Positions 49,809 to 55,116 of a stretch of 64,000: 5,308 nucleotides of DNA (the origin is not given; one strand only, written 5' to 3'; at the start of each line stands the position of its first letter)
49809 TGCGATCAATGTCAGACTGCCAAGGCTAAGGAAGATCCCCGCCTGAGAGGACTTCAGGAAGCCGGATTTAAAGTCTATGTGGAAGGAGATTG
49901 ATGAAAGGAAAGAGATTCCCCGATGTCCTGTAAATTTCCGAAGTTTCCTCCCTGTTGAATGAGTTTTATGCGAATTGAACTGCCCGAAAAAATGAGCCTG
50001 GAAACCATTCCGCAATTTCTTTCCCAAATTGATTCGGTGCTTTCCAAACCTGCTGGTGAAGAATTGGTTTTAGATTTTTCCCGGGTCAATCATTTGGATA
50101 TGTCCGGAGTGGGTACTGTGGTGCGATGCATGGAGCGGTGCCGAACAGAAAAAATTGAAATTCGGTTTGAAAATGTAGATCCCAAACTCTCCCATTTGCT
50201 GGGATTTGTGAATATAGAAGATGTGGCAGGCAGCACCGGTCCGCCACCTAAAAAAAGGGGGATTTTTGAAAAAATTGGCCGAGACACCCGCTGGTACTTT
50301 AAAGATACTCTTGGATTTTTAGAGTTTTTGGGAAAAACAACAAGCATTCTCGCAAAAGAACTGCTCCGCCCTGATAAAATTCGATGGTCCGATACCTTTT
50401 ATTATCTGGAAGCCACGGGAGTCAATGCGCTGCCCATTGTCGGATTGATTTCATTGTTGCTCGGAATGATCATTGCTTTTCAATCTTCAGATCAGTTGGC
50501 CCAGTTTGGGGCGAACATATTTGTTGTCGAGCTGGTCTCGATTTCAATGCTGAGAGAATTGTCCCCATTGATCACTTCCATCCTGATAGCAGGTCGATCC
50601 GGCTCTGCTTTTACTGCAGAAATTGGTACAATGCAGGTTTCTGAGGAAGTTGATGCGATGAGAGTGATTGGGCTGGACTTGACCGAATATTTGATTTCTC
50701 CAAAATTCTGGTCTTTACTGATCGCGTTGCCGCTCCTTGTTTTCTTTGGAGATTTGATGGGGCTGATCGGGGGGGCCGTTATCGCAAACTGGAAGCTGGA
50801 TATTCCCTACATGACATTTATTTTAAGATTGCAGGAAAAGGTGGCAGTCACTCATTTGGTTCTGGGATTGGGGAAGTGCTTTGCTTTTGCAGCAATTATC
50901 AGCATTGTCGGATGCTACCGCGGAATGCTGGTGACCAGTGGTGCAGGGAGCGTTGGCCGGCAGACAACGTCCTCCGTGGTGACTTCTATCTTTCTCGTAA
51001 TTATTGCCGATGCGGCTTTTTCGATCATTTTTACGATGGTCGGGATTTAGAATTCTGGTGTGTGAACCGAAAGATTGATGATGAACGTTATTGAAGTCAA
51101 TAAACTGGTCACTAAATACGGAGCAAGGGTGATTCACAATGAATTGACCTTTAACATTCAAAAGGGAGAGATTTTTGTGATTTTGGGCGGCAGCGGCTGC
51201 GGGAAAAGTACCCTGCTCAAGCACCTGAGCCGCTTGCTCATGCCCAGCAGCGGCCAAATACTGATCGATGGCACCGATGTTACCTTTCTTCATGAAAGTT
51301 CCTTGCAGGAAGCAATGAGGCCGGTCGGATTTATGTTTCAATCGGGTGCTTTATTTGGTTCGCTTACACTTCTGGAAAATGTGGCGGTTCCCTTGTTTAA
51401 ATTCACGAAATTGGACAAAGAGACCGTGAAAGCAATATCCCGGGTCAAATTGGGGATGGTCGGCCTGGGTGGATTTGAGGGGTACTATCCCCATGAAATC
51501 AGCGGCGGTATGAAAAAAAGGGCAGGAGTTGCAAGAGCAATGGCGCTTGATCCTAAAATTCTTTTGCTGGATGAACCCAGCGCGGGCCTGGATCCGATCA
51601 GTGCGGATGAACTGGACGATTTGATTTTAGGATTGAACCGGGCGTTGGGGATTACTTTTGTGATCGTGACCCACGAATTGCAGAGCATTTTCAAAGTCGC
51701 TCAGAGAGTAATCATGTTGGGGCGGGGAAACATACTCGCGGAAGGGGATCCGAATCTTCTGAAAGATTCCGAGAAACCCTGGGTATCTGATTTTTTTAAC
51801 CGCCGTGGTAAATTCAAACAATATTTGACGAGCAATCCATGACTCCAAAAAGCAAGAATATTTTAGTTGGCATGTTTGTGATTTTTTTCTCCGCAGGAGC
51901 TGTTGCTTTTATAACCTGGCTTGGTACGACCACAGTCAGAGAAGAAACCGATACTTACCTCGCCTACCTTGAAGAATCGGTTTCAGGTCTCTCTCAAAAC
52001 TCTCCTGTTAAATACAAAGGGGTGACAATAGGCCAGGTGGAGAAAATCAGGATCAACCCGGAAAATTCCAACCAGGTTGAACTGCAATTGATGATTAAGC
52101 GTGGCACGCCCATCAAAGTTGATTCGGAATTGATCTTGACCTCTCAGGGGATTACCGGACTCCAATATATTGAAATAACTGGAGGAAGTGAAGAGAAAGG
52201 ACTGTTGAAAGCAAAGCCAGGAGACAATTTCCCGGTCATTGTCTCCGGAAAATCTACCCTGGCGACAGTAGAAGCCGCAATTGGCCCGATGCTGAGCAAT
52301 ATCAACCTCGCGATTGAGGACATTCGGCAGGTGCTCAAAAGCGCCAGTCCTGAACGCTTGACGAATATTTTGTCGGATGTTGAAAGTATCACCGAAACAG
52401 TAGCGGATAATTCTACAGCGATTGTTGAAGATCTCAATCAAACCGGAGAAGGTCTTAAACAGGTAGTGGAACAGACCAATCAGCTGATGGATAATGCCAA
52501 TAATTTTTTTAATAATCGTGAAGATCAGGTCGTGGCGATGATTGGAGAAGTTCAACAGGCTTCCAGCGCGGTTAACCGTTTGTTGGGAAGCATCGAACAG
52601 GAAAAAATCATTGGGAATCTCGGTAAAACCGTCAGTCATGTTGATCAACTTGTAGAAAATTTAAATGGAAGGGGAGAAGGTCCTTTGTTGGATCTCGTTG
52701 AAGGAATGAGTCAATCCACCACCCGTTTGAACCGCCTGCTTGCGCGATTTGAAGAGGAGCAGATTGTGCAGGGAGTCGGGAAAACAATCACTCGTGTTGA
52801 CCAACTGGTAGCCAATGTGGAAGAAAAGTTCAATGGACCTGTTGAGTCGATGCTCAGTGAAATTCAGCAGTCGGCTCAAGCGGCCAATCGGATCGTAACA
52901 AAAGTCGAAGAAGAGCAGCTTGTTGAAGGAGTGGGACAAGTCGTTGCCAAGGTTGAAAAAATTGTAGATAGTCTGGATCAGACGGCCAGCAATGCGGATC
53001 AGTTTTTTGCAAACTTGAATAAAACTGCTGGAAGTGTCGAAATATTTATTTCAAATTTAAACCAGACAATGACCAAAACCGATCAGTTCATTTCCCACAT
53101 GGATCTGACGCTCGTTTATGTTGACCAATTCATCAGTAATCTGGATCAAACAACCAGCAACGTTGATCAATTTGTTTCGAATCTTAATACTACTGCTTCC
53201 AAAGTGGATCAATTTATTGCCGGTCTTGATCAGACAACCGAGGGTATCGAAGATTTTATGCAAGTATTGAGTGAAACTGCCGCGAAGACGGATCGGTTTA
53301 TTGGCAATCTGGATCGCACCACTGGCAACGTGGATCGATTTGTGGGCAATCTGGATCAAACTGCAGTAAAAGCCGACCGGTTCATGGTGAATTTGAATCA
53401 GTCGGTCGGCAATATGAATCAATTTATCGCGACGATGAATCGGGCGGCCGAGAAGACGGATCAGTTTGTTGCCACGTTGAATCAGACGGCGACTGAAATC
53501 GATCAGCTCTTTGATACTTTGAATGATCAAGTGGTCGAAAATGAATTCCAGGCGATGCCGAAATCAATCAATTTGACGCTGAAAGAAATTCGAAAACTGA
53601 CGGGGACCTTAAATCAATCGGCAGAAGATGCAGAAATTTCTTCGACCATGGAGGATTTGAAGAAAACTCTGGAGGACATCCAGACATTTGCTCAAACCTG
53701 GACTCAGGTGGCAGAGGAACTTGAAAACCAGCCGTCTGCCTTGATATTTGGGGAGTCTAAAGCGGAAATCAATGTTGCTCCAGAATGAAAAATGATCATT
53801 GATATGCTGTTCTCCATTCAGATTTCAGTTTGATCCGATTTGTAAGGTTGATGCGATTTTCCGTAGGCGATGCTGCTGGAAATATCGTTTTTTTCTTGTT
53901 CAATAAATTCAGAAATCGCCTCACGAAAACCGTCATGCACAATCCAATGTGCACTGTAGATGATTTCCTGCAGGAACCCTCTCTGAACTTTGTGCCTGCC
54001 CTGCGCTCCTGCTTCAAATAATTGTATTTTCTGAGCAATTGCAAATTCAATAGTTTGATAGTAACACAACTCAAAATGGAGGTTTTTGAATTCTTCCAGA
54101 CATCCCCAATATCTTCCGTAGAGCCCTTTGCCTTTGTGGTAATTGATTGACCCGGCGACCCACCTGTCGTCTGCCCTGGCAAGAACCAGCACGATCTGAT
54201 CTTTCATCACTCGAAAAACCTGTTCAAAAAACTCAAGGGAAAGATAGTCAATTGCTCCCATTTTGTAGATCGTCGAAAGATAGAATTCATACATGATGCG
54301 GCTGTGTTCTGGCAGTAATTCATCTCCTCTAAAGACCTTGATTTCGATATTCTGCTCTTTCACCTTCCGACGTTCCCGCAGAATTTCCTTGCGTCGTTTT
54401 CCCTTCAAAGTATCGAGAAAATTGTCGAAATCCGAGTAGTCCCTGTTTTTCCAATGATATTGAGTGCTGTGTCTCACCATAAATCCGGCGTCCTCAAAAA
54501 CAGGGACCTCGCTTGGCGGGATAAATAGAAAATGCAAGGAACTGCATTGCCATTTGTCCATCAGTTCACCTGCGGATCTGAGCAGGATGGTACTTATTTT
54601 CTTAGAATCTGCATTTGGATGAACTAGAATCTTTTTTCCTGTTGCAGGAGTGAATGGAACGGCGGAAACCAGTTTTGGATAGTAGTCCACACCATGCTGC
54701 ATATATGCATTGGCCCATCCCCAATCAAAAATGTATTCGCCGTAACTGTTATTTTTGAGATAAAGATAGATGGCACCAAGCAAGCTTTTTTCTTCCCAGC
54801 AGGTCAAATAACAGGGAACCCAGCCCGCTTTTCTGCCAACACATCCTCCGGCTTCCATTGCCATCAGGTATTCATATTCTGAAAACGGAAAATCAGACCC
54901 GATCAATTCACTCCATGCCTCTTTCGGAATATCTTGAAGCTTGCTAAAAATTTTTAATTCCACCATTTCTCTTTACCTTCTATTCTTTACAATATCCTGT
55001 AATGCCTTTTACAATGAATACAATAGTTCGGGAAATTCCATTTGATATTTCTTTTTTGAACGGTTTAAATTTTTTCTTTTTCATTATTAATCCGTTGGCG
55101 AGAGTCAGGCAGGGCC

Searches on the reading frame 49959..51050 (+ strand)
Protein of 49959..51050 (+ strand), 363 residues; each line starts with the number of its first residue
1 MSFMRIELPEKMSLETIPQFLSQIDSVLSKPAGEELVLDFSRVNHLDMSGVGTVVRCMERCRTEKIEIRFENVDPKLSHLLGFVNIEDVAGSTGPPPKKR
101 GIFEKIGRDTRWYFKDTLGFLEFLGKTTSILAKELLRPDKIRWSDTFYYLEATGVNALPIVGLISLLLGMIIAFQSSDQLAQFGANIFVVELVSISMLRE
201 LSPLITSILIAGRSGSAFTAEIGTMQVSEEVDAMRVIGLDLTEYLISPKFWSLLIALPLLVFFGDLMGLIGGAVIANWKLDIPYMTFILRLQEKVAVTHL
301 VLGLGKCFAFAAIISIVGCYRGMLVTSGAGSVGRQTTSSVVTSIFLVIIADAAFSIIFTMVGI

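Call 39: search_protein_families(library=pfam, proteins=[window:49959-51050:+], max_evalue=0.0001)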
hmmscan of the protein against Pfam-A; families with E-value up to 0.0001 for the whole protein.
window:49959-51050:+ (363 aa): 3 families
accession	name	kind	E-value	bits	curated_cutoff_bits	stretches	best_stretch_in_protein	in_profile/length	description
PF02405.21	MlaE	-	1e-70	238.1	22.5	1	149-356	4-211/212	Permease MlaE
PF01740.26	STAS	-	7e-10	39.1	22.6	1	6-86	13-93/106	STAS domain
PF13466.11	STAS_2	-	1.5e-09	38.4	29.2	1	6-82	1-75/80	STAS domain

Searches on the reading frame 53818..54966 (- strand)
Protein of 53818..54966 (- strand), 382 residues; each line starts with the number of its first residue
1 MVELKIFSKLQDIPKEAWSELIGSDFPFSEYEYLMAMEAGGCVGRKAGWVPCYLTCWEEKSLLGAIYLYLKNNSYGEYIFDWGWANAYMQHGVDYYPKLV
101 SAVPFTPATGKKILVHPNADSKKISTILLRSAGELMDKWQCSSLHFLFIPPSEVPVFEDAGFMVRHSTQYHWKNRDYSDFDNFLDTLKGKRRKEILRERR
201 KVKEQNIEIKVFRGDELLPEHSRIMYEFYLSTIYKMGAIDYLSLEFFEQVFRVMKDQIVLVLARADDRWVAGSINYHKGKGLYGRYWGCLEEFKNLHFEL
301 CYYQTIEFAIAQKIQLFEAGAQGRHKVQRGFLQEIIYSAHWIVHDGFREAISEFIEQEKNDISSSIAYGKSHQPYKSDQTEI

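Call 39: search_protein_families(library=pfam, proteins=[window:53818-54966:-], max_evalue=0.0001)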
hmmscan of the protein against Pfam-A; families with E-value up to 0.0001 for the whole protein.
window:53818-54966:- (382 aa): 2 families
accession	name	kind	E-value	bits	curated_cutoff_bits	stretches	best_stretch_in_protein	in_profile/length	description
PF04339.18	FemAB_like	-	2.9e-141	471.3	27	1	10-376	2-368/369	Peptidogalycan biosysnthesis/recognition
PF13480.13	Acetyltransf_6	-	5.5e-12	46.5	22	1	190-321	2-136/143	Acetyltransferase (GNAT) domain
